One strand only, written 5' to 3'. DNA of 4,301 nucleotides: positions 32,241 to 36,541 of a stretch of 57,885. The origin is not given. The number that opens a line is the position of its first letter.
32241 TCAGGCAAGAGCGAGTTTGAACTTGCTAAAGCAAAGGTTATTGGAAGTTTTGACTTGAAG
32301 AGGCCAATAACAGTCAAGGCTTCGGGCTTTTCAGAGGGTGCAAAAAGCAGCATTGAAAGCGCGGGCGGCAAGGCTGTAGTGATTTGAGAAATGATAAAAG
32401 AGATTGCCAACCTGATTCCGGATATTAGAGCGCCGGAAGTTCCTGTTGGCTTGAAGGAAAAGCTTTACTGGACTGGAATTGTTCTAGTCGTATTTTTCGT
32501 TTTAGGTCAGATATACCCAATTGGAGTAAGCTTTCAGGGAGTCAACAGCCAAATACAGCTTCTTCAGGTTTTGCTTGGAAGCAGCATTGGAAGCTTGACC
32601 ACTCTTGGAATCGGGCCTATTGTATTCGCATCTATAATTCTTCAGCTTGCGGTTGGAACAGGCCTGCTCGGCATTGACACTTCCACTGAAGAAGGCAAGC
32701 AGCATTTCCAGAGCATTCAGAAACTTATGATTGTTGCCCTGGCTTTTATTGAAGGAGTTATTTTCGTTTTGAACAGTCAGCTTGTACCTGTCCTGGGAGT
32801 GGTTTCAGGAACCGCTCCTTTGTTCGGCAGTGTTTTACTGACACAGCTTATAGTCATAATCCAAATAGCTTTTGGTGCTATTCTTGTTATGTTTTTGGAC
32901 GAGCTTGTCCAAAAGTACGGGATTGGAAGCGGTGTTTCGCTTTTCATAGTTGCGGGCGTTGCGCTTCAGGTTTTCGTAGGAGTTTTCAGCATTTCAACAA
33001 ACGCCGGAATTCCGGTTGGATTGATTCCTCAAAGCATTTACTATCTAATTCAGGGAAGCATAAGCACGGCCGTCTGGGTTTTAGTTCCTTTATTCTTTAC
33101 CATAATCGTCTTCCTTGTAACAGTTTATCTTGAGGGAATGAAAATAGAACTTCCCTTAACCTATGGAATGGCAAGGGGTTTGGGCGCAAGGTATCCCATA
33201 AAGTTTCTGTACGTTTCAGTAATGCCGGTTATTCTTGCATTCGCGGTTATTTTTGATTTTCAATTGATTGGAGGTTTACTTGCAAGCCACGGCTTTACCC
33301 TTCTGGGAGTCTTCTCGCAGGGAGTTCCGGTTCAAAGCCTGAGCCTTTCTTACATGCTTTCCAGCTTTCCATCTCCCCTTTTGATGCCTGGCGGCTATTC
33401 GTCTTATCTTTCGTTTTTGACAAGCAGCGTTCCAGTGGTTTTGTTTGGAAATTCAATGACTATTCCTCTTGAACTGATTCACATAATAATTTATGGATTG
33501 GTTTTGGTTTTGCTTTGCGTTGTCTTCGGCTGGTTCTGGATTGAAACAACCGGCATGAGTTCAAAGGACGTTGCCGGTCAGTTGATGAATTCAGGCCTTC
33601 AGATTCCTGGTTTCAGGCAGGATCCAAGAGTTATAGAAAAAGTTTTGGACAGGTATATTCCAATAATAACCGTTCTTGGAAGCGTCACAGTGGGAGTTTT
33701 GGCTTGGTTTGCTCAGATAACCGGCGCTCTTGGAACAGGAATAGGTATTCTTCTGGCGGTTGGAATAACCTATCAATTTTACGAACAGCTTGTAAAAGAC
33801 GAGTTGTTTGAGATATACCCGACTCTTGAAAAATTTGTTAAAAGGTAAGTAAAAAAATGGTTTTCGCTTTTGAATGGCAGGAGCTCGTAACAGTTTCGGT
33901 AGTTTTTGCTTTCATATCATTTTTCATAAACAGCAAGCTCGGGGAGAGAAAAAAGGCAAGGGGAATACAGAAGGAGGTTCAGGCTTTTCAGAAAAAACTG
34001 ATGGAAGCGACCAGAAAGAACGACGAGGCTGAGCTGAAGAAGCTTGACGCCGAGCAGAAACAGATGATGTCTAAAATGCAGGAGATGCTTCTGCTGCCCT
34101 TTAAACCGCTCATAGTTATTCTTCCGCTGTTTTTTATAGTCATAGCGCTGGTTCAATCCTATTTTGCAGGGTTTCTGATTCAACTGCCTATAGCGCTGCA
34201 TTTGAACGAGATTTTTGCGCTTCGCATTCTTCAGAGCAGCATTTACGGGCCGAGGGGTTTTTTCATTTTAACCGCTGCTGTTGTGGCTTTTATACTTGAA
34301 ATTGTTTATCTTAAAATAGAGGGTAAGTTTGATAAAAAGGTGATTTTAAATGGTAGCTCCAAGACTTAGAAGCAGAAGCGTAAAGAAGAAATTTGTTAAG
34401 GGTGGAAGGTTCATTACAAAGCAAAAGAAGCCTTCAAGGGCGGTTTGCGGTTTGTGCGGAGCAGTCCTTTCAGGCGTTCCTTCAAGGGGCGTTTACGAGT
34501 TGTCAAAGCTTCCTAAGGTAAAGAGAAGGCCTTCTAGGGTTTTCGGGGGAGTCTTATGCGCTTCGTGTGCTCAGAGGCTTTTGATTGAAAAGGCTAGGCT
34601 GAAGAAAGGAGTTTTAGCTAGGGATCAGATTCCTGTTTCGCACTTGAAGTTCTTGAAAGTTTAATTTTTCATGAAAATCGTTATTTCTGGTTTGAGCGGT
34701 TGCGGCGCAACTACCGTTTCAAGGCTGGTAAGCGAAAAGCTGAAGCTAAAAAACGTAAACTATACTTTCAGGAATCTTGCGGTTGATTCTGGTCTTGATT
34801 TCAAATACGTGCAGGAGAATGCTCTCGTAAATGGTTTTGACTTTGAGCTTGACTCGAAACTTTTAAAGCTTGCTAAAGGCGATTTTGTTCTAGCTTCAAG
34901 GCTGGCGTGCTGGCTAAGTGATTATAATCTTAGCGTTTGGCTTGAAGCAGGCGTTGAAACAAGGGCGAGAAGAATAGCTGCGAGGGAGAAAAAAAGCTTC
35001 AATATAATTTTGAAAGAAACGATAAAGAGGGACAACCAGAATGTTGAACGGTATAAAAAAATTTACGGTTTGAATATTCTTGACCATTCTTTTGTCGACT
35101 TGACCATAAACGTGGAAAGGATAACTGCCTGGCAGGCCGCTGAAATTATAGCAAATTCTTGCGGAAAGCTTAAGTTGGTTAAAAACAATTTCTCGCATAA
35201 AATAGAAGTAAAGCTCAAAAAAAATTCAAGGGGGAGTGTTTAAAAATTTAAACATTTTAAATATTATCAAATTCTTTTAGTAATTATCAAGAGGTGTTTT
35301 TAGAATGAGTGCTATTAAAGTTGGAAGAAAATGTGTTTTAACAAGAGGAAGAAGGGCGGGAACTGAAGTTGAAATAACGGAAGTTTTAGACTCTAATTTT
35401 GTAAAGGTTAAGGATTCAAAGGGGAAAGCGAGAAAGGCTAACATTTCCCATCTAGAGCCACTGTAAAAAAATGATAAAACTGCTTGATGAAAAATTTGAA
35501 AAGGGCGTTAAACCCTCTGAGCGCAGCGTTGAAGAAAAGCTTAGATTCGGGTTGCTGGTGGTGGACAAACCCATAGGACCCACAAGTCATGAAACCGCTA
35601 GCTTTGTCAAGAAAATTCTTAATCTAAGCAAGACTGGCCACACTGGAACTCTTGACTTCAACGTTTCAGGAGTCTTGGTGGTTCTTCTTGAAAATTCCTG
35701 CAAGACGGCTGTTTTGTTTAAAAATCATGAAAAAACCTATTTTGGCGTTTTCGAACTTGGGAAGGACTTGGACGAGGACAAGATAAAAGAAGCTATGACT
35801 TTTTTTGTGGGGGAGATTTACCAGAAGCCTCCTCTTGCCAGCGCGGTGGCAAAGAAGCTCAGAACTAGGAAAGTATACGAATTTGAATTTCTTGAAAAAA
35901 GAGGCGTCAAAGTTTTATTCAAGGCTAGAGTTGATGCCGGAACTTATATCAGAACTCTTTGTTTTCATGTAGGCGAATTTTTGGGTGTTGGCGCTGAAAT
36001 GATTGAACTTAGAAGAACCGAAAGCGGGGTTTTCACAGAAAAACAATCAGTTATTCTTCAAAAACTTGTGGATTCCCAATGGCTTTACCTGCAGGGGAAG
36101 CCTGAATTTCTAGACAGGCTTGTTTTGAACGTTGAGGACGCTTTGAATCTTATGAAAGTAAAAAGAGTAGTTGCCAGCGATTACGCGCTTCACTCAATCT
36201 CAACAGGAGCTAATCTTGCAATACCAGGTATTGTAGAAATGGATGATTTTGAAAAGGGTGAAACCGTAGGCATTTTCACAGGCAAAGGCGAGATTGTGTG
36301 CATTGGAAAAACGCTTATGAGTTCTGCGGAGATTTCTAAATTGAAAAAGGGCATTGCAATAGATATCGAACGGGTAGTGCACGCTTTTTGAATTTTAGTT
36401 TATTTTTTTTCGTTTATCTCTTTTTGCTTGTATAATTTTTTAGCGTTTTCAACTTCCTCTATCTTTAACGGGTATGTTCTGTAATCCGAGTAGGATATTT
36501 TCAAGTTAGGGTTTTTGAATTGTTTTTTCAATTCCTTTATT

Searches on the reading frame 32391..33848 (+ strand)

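Call 80: search_protein_families(library=pfam, proteins=[window:32391-33848:+], max_evalue=0.01)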
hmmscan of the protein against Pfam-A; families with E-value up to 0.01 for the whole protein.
window:32391-33848:+ (485 aa): 1 family
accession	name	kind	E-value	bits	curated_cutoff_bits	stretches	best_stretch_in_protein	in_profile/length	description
PF00344.25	SecY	-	2.1e-62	211.7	32.2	1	68-464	1-306/306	SecY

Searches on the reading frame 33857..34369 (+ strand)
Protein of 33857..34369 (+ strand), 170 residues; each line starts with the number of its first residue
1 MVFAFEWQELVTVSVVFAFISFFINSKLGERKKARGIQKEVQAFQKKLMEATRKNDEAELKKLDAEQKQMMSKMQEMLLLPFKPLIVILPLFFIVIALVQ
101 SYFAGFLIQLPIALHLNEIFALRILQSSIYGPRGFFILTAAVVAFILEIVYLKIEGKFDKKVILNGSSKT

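Call 80: search_protein_families(library=pfam, proteins=[window:33857-34369:+], max_evalue=0.01)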
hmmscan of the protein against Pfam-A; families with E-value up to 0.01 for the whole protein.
window:33857-34369:+ (170 aa): 3 families
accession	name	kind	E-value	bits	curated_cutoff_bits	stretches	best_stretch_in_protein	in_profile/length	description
PF01956.21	EMC3_TMCO1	-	6.8e-14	52.4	27.1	1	11-115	20-125/169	Integral membrane protein EMC3/TMCO1-like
PF09973.14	DUF2208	-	6.8e-05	23.1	24.3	1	1-103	15-115/231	Predicted membrane protein (DUF2208)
PF13858.11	DUF4199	-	0.00068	20.5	32.3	1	13-115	80-162/165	Protein of unknown function (DUF4199)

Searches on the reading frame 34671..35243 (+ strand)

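Call 80: search_protein_families(library=pfam, proteins=[window:34671-35243:+], max_evalue=0.01)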
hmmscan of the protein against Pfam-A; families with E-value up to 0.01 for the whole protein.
window:34671-35243:+ (190 aa): 4 families
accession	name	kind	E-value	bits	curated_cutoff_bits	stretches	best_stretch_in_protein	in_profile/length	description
PF13189.12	Cytidylate_kin2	-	1.2e-12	48.8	28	1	3-149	2-175/176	Cytidylate kinase-like family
PF13238.12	AAA_18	-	3.1e-10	41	29.4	1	3-109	1-115/128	AAA domain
PF02224.24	Cytidylate_kin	-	6.3e-05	23.2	26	0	83-129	128-179/211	Cytidylate kinase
PF13207.12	AAA_17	-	0.0028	18.4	27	1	7-83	2-85/136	AAA domain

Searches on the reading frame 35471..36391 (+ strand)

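Call 80: search_protein_families(library=pfam, proteins=[window:35471-36391:+], max_evalue=0.01)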
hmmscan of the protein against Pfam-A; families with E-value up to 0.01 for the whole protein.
window:35471-36391:+ (306 aa): 4 families
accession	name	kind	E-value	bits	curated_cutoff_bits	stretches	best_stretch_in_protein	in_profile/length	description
PF01509.24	TruB_N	-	4.9e-21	76.1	27.3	1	47-160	1-149/149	TruB family pseudouridylate synthase (N terminal domain)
PF16198.10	TruB_C_2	-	1.8e-18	66.8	29.3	1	161-225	1-65/66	tRNA pseudouridylate synthase B C-terminal domain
PF01472.26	PUA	-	4e-18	65.6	24.8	1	231-303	1-74/74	PUA domain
PF08068.17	DKCLD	-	4.5e-08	33.5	27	1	10-41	25-56/58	DKCLD (NUC011) domain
